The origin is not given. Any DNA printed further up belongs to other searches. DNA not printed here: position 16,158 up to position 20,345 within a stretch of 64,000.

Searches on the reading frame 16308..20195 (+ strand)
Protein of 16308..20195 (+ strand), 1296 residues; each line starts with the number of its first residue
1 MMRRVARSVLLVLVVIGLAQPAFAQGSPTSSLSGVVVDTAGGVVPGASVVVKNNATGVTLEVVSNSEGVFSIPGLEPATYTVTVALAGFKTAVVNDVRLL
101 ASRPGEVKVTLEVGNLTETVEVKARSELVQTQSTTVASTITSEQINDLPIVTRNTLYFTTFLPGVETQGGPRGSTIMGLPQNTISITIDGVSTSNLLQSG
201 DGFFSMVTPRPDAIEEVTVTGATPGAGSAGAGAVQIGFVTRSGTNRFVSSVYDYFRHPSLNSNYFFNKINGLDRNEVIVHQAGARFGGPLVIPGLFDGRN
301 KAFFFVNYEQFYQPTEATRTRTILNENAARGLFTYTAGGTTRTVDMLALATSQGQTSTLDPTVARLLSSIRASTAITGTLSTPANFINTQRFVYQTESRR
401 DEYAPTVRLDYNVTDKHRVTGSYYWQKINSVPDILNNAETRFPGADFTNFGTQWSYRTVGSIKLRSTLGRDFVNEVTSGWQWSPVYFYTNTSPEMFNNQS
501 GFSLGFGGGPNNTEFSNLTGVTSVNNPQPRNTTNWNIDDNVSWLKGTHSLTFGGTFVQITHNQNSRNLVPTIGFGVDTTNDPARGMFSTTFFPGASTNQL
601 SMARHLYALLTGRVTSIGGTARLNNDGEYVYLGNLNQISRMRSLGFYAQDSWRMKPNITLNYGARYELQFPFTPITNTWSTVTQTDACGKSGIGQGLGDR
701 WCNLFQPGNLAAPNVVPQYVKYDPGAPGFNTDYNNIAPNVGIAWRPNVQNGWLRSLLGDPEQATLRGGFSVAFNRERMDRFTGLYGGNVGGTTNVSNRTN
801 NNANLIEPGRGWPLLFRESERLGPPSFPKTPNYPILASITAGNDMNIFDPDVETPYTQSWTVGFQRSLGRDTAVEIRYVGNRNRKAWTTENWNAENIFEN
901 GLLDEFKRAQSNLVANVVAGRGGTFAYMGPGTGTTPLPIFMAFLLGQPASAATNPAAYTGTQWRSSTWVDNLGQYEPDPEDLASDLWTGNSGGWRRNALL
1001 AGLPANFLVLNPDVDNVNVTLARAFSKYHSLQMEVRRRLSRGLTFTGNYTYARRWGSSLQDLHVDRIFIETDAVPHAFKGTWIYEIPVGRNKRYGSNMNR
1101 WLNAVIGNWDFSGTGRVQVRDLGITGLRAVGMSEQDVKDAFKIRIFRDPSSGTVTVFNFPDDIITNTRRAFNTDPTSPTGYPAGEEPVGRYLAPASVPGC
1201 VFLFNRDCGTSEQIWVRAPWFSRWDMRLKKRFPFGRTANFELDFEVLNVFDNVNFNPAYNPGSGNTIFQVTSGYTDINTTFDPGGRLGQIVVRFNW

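Call 45: search_protein_families(library=pfam, proteins=[window:16308-20195:+], max_evalue=0.00001)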
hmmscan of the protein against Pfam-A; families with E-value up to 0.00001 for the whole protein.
window:16308-20195:+ (1296 aa): 4 families
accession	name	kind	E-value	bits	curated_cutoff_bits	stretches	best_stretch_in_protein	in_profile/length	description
PF25183.1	OMP_b-brl_4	-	1.5e-107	361.5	30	1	239-1273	1-830/838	Outer membrane beta barrel domain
PF13620.12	CarboxypepD_reg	-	1.2e-18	67.7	32.3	1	31-112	1-82/82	Carboxypeptidase regulatory-like domain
PF13715.12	CarbopepD_reg_2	-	6.9e-08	32.8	32.2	1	32-93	1-59/88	CarboxypepD_reg-like domain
PF07715.20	Plug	-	6.8e-06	27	23.9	1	133-233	5-103/107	TonB-dependent Receptor Plug Domain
